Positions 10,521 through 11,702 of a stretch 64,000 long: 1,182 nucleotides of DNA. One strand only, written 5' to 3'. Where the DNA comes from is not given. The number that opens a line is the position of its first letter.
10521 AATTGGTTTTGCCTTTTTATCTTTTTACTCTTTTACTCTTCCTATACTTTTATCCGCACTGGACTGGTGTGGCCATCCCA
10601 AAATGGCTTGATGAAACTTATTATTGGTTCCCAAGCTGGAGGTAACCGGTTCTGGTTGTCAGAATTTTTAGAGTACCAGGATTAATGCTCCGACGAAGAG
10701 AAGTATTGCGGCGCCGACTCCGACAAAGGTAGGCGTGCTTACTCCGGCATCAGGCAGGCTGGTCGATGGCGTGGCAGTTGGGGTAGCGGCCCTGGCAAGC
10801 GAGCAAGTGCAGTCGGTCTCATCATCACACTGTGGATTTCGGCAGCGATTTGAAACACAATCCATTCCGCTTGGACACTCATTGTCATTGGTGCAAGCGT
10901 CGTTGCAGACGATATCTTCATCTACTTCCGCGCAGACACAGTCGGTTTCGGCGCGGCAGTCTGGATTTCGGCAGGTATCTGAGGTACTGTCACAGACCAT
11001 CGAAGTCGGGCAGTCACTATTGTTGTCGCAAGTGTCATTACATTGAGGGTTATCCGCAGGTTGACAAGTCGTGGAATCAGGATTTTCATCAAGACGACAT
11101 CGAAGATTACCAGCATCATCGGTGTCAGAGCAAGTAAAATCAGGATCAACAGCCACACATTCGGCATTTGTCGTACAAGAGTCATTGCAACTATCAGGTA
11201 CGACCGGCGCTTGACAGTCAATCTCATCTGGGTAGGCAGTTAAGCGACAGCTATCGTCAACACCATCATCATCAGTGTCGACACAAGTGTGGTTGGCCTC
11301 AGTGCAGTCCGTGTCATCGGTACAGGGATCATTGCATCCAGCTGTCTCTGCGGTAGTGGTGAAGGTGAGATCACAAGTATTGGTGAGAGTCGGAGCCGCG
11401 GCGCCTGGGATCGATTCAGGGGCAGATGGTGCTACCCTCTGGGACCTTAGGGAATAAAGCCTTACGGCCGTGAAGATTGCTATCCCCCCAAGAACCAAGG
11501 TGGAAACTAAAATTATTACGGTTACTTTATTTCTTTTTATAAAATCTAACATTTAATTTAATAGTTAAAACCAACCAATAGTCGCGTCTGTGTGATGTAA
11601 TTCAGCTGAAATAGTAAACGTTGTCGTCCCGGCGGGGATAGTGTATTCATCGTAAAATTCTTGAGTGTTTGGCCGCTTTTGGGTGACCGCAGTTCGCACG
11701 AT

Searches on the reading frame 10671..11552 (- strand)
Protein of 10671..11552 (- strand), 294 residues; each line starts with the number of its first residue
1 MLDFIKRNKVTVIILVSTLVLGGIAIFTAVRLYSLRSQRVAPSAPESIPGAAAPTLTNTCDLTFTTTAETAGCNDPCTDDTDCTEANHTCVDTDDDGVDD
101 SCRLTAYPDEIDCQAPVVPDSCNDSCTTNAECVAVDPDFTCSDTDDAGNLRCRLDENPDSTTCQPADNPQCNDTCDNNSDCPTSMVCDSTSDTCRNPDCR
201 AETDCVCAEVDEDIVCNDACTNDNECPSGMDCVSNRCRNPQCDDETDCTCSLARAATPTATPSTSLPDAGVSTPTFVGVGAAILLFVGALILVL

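Call 21: find_encoding_contigs(protein=window:10671-11552:-, flank=10000, max_places=4)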
Protein window:10671-11552:- (294 aa): 24 contigs read that carry it; 4 places shown.
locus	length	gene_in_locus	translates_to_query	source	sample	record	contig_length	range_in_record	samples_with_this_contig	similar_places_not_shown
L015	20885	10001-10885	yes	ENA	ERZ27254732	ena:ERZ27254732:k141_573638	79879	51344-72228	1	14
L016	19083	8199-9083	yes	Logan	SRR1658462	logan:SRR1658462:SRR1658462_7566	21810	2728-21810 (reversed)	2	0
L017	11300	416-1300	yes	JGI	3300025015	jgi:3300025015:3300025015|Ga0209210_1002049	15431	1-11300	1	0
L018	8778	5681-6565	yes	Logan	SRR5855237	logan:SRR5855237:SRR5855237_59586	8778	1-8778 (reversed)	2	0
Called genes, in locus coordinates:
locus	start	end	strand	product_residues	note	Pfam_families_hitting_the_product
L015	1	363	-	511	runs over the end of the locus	PF13231:PMT_2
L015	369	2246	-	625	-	PF00012:HSP70, PF06723:MreB_Mbl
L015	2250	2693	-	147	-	PF01025:GrpE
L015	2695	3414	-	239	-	PF03444:WHD_HrcA (weak), PF01628:HrcA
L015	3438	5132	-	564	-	PF03023:MurJ, PF13440:Polysacc_synt_3 (weak)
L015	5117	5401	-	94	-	-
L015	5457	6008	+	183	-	PF05137:PilN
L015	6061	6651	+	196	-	-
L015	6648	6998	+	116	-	-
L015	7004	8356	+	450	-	PF00041:fn3 (faint), PF13620:CarboxypepD_reg (faint), PF19077:Big_13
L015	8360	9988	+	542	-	-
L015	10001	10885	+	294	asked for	-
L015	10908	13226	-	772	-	PF09594:GT87, PF02366:PMT, PF13231:PMT_2, PF16192:PMT_4TMC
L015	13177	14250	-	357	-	PF03816:LytR_cpsA_psr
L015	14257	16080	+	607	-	PF00580:UvrD-helicase, PF13245:AAA_19, PF13604:AAA_30 (faint), PF13361:UvrD_C, PF13538:UvrD_C_2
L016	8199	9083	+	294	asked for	-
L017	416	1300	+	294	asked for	-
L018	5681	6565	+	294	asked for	-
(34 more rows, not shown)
